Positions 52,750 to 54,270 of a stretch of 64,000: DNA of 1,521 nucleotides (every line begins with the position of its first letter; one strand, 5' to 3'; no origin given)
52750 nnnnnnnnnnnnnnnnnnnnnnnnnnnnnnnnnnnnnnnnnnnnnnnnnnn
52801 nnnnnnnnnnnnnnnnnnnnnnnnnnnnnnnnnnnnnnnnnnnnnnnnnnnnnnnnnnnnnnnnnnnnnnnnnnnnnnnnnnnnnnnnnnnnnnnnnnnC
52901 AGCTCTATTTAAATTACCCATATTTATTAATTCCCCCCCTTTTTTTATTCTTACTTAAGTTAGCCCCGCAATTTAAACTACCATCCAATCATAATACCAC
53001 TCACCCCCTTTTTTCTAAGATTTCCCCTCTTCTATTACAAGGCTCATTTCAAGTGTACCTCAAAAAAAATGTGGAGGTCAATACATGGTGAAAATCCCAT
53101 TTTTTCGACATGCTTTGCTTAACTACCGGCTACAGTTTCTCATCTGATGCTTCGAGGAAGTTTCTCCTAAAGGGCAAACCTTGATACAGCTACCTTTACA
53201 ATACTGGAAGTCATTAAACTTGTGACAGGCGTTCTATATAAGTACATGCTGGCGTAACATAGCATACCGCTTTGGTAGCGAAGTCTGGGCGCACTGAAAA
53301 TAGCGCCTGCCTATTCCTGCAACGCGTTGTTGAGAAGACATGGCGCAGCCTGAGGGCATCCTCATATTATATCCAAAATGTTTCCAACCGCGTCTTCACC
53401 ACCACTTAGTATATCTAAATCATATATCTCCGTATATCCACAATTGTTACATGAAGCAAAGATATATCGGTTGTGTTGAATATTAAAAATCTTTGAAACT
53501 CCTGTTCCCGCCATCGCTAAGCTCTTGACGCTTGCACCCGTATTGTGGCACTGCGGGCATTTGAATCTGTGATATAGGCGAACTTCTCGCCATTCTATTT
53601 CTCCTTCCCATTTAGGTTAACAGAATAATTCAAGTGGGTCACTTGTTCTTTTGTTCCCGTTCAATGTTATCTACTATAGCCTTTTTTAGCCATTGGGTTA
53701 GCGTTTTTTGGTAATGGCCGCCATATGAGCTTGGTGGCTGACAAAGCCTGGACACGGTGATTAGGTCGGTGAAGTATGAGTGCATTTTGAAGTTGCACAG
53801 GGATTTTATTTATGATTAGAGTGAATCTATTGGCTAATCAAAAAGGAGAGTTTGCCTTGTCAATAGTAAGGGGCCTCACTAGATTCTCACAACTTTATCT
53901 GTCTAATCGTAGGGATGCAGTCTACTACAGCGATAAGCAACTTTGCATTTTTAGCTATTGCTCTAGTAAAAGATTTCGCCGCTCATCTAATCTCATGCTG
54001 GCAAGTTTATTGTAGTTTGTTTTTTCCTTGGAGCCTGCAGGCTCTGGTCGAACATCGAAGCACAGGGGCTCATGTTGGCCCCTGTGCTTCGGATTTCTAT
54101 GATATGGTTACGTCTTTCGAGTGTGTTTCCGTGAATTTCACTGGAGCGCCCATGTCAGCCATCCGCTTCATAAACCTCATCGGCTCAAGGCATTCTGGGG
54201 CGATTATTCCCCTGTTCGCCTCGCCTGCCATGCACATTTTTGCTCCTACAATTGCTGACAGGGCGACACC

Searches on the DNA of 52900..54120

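Call 57: search_rna_families(source=window, start=52900, end=54120, threshold=evalue, max_evalue=1)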
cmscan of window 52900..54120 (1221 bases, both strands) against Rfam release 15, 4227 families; matches with E-value up to 1: 1.
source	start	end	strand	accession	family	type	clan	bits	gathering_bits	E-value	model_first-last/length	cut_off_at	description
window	53590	53632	-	RF02444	SpR10_sRNA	Gene; sRNA;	-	18.4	50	0.42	1-47/47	no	Streptococcus sRNA SpR10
